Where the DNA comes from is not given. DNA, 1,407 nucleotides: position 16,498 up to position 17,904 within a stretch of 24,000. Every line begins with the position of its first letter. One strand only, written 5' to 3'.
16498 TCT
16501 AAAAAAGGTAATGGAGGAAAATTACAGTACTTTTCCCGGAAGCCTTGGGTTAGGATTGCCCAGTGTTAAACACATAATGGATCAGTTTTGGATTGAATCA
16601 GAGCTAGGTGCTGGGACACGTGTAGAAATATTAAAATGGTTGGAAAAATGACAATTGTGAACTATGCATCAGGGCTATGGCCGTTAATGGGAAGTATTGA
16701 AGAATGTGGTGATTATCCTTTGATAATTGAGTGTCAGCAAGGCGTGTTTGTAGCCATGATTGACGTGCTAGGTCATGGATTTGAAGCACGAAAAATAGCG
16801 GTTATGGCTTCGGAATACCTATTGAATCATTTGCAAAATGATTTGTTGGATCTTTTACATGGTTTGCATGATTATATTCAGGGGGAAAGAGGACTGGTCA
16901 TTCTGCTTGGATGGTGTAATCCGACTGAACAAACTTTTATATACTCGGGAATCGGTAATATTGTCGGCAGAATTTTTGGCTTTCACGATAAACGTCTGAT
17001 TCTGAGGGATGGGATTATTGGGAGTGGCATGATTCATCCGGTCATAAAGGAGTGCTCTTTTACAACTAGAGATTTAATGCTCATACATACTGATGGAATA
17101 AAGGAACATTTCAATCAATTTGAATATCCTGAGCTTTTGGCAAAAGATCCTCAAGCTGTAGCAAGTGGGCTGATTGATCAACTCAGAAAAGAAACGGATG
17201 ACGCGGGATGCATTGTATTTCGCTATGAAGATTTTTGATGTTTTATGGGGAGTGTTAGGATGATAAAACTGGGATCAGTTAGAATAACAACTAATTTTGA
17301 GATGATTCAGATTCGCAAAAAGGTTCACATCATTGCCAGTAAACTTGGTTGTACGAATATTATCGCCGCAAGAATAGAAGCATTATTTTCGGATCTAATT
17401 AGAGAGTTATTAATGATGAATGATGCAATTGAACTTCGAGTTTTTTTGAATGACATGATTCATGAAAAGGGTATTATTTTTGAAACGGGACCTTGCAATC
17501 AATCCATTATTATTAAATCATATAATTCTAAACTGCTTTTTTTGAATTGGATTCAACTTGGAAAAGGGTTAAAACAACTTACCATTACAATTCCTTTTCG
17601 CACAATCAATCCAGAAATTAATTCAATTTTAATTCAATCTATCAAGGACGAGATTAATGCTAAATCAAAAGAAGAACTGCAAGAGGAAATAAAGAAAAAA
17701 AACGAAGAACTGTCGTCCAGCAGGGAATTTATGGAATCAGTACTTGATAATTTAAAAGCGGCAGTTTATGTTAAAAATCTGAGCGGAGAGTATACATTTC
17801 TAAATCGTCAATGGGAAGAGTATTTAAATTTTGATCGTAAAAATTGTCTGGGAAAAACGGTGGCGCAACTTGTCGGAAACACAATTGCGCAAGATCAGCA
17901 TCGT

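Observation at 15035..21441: Stressosome-type RsbR-S-T-X module wired to a hybrid histidine kinase and a REC-HD-GYP phosphodiesterase, with no sigma factor or RsbU/V/W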

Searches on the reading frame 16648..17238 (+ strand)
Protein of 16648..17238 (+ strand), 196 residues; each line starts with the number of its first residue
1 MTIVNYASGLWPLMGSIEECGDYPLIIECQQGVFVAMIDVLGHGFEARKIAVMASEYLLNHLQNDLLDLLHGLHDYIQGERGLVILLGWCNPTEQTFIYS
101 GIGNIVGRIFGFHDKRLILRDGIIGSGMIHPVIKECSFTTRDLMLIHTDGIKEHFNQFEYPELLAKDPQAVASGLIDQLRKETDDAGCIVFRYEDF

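Call 8: search_protein_families(library=pfam, proteins=[window:16648-17238:+], max_evalue=0.01)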
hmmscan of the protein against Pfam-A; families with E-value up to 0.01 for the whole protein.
window:16648-17238:+ (196 aa): 1 family
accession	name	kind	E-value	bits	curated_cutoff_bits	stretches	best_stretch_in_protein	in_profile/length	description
PF07228.17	SpoIIE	-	1.7e-06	28.5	25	1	31-191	3-189/192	Stage II sporulation protein E (SpoIIE)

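Call 52: search_protein_families(library=ncbifam, proteins=[window:16648-17238:+], max_evalue=0.01)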
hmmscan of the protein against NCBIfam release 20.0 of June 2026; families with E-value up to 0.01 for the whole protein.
window:16648-17238:+ (196 aa): 0 families

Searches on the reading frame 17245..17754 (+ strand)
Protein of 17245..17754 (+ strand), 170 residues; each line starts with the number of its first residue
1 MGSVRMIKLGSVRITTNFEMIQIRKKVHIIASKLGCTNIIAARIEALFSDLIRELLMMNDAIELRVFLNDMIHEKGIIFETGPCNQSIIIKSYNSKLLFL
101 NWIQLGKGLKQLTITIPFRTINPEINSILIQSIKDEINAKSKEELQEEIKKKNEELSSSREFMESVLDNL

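Call 9: search_protein_families(library=pfam, proteins=[window:17245-17730:+], max_evalue=0.1)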
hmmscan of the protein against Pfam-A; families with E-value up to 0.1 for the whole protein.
window:17245-17730:+ (162 aa): 0 families

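Call 20: find_homologous_proteins(query=window:17245-17754:+, max_evalue=0.001)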
Query seq(170 aa): 93 candidates shared short words with the query, none scored E <= 0.001.

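Call 27: search_protein_representatives(protein=window:17245-17724:+)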
Query: 160 residues. Proteins with E-value up to 0.001 (for the whole library): 18; up to 1e-10: 2; up to 1e-30: 1. The best 18 are listed.
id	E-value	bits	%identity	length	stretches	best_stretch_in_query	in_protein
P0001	1.1e-89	314.0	100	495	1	6-160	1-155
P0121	2.2e-15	73.1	42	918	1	6-160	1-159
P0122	5.2e-08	49.2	27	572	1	6-160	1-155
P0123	1.8e-07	47.5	34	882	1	6-159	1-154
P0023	3.1e-06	43.4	27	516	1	6-156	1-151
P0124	7.2e-06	42.3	29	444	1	6-157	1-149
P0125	8.8e-06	42.0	26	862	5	49-117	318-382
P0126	4.7e-05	39.6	30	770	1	6-156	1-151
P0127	5.1e-05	39.5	30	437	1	6-157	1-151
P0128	8.3e-05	38.8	21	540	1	6-156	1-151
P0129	8.7e-05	38.8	28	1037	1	8-159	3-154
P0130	9.2e-05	38.7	44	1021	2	7-57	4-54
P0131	2.1e-04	37.5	27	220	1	6-156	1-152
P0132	3.2e-04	36.9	28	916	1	8-160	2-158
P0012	3.5e-04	36.8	28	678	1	5-159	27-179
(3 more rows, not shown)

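Call 34: search_solved_structures(query=A2, max_evalue=10, show_alignments=3)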
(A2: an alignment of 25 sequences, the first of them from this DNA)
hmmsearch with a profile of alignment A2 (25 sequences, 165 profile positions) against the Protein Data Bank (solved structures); distinct sequences matched with E-value up to 10: 2.
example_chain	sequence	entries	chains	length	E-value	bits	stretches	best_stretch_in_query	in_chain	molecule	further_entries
4uj3_C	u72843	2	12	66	0.0077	19.3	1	117-149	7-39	RAB11 FAMILY-INTERACTING PROTEIN 3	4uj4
2hv8_D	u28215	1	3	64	0.0087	19.1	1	118-149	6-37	Rab11 family-interacting protein 3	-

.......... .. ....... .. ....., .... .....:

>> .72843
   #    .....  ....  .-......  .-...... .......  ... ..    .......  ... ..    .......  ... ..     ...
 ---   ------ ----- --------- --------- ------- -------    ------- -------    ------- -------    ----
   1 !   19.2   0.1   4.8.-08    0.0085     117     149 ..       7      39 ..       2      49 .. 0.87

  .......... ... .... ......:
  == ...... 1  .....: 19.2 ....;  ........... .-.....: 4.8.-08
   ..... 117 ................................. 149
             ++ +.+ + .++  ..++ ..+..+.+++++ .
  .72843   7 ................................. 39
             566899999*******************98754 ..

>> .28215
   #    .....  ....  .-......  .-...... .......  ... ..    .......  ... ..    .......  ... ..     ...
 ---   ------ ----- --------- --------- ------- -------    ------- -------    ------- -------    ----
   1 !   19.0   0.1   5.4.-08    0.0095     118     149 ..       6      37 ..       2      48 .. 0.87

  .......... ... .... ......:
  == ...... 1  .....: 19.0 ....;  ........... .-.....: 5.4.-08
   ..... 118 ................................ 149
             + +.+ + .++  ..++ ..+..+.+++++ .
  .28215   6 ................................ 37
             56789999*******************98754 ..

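Call 42: predict_structure(alignment_id=A2)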
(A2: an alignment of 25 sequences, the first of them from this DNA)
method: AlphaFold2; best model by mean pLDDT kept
length: 165 residues; sequences in the alignment: 25
mean_pLDDT: 89.1   pTM: 0.76
mean pLDDT of the five models: 89.1, 88.1, 88.1, 87.1, 85.5
residues with pLDDT >= 90: 112; 70-90: 47; 50-70: 6; < 50: 0
segments of 3 or more residues with pLDDT < 50: none
pLDDT, mean of each block of 10 residues (from residue 1): 94 91 92 91 91 91 87 93 67 89 92 84 93 85 91 95 91
secondary structure, 60 per line:
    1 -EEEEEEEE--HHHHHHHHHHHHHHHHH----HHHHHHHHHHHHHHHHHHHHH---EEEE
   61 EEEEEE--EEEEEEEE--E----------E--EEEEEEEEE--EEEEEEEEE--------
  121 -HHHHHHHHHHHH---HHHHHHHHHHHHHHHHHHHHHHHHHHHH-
elements in order: E2-9 H12-28 H33-53 E57-66 E69-76 E93-101 E104-112 H122-133 H137-164

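Call 46: fold_search(model_id=the predicted structure, library=pdb)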
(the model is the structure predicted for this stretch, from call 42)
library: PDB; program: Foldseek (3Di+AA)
matches with E <= 10: 637; with E <= 0.001: 0
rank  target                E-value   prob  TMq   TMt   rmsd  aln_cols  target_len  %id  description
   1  8ih8_C                2.1e-03  1.00  0.42  0.51   5.5       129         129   13  anti-sigmaF factor and Anti-sigmaF factor antagonist complex(usfx-RsfB) (released 2024-02-28)
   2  6m36_A                1.0e-02  1.00  0.46  0.69   4.6       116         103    9  The crystal structure of B. subtilis RsbV/RsbW complex in the monoclinic crystal form (released 2020-07-15)
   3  8jzt_D                1.2e-02  1.00  0.45  0.54   4.3       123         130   10  The sigF and anti-sigma factor complex (released 2024-10-16)
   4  6m37_A                1.4e-02  1.00  0.45  0.62   4.6       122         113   10  The crystal structure of B. subtilis RsbV/RsbW complex in the hexagonal crystal form (released 2020-07-15)
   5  6m37_C                1.7e-02  1.00  0.48  0.64   4.3       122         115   11  The crystal structure of B. subtilis RsbV/RsbW complex in the hexagonal crystal form (released 2020-07-15)
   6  6m36_G                1.8e-02  1.00  0.47  0.70   4.1       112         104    9  The crystal structure of B. subtilis RsbV/RsbW complex in the monoclinic crystal form (released 2020-07-15)
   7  1tid_C                3.0e-02  1.00  0.45  0.53   5.5       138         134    7  Crystal Structures of the ADP and ATP bound forms of the Bacillus Anti-sigma factor SpoIIAB in complex with the Anti-a (released 2004-06-15)
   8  6m36_E                3.8e-02  1.00  0.47  0.72   3.6       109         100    8  The crystal structure of B. subtilis RsbV/RsbW complex in the monoclinic crystal form (released 2020-07-15)
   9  1tid_A                3.8e-02  0.99  0.43  0.50   5.5       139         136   10  Crystal Structures of the ADP and ATP bound forms of the Bacillus Anti-sigma factor SpoIIAB in complex with the Anti-a (released 2004-06-15)
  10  6m36_C                6.2e-02  0.97  0.41  0.61   4.8       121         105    8  The crystal structure of B. subtilis RsbV/RsbW complex in the monoclinic crystal form (released 2020-07-15)
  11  1th8_A                7.8e-02  0.97  0.44  0.53   4.2       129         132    8  Crystal Structures of the ADP and ATP bound forms of the Bacillus Anti-sigma factor SpoIIAB in complex with the Anti-a (released 2004-06-15)
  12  6e95_A                1.2e-01  0.63  0.30  0.22   6.0       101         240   16  Chimeric structure of Saccharomyces cerevisiae GCN4 leucine zipper fused to Staphylococcus aureus AgrC cytoplasmic his (released 2019-02-27)
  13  6m36_O                1.3e-01  0.98  0.45  0.70   3.9       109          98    8  The crystal structure of B. subtilis RsbV/RsbW complex in the monoclinic crystal form (released 2020-07-15)
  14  6m36_I                1.6e-01  0.99  0.49  0.73   3.7       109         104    8  The crystal structure of B. subtilis RsbV/RsbW complex in the monoclinic crystal form (released 2020-07-15)
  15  6e52_A                1.9e-01  0.38  0.30  0.22   7.2       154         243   11  Chimeric structure of Saccharomyces cerevisiae GCN4 leucine zipper fused to Staphylococcus aureus AgrC cytoplasmic his (released 2019-02-27)
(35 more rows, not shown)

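Call 49: find_homologous_proteins(query=A4, max_evalue=0.00001)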
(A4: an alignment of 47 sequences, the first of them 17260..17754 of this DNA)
Query A4 (47 sequences) (165 aa, profile of the alignment): 1 proteins with E <= 0.00001 among 4529 candidates.
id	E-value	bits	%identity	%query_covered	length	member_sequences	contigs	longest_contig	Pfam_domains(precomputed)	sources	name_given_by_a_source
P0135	8.7e-35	138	32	27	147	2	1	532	-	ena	-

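Call 52: search_protein_families(library=ncbifam, proteins=[window:17260-17754:+], max_evalue=0.01)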
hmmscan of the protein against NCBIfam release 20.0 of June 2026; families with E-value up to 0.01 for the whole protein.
window:17260-17754:+ (165 aa): 0 families

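Call 91: search_protein_families(library=pfam, alignment_id=A4, max_evalue=0.1)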
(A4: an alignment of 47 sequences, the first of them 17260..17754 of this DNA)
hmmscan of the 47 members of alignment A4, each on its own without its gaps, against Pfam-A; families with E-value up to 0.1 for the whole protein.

A. member 1, window:17260-17754:+ (165 aa): 0 families

B. families by the number of members that match (of 47 scanned): 19 families
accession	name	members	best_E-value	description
PF11315.13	Med30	3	0.027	Mediator complex subunit 30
PF24176.1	TPR_TTI1_2nd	2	0.065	TELO2-interacting protein 1 homologue second TPR domain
PF09892.16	DUF2119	1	0.00074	Uncharacterized protein conserved in archaea (DUF2119)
PF04316.19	FlgM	1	0.015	Anti-sigma-28 factor, FlgM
PF24223.1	MrpH_C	1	0.02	Fimbrial adhesin MrpH C-terminal domain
PF15948.10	DUF4756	1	0.02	Domain of unknown function (DUF4756)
PF09758.14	FPL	1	0.027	Uncharacterised conserved protein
PF01777.24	Ribosomal_L27e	1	0.028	Ribosomal L27e protein family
PF05770.16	Ins134_P3_kin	1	0.036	Inositol 1,3,4-trisphosphate 5/6-kinase ATP-grasp domain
PF18539.7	DUF5625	1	0.038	Domain of unknown function (DUF5625)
PF02186.21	TFIIE_beta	1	0.039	TFIIE beta subunit core domain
PF15821.10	DUF4709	1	0.04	Domain of unknown function (DUF4709)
PF24728.1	DUF7680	1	0.041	Domain of unknown function (DUF7680)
PF13281.12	MAP3K_TRAF_bd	1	0.044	MAP3K TRAFs-binding domain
PF03417.21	AAT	1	0.053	Acyl-coenzyme A:6-aminopenicillanic acid acyl-transferase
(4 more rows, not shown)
